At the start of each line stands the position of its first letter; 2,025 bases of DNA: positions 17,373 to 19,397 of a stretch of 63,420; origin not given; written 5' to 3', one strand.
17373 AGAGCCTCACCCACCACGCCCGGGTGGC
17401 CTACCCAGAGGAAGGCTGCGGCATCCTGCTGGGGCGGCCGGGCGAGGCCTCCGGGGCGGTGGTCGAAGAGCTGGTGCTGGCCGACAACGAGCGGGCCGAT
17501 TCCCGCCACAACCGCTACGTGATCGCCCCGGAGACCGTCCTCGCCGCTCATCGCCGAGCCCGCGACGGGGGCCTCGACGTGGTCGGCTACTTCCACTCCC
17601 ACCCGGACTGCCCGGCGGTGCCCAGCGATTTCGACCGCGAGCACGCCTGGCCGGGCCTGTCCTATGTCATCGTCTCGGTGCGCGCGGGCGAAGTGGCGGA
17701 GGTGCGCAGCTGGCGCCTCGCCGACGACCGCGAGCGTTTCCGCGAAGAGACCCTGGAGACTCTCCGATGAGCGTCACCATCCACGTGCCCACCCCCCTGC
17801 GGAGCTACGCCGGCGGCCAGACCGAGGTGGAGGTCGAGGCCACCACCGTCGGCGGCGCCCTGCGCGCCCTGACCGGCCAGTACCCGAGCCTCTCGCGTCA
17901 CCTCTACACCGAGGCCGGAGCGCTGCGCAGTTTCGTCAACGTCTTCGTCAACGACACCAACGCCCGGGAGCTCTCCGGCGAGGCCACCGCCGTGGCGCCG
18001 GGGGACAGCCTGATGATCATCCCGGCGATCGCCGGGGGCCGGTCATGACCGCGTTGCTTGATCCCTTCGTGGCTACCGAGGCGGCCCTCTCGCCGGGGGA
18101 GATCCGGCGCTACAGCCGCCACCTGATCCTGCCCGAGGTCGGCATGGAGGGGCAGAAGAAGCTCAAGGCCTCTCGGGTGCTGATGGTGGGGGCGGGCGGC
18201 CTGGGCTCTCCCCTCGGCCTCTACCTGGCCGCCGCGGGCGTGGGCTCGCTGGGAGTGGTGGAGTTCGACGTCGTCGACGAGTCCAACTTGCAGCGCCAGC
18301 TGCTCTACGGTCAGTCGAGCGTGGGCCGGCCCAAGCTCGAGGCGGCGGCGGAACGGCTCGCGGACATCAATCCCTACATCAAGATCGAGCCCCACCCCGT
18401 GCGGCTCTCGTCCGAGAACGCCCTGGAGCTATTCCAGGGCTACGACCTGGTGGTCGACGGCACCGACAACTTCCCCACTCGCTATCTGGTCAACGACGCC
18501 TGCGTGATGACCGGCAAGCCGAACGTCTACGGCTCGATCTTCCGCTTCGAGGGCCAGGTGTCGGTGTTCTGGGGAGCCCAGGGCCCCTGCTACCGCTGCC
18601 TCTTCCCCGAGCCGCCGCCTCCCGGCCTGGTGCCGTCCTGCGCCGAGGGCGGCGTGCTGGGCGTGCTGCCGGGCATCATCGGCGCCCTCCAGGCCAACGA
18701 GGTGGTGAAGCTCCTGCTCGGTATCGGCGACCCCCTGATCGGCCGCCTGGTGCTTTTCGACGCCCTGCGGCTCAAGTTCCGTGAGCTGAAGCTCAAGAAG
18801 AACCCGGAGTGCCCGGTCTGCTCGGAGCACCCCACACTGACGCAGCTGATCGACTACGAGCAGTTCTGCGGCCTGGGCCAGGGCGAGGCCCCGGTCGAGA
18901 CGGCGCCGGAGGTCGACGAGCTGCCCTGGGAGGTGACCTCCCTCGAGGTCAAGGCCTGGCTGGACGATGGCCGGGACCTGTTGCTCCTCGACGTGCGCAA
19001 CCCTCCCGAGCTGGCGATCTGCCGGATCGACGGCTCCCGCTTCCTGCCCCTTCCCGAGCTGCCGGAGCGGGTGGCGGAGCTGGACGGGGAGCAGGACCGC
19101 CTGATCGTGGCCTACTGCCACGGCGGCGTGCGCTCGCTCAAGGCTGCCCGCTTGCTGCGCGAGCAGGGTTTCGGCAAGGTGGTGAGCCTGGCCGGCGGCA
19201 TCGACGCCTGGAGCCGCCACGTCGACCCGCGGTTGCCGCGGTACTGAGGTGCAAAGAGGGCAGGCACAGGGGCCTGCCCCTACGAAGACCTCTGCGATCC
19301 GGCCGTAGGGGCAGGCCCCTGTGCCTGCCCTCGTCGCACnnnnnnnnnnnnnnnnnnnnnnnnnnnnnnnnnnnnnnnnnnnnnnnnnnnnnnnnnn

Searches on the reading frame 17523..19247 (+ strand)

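Call 30: search_protein_families(library=pfam, proteins=[window:17523-19247:+], max_evalue=0.0001)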
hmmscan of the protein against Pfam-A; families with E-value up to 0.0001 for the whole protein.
window:17523-19247:+ (574 aa): 2 families
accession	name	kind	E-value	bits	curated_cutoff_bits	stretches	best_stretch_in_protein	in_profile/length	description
PF00899.27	ThiF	-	6.6e-84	281.2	28.1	1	197-432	1-238/238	ThiF family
PF00581.25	Rhodanese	-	6.2e-17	62.3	22.2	1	475-565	4-101/102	Rhodanese-like domain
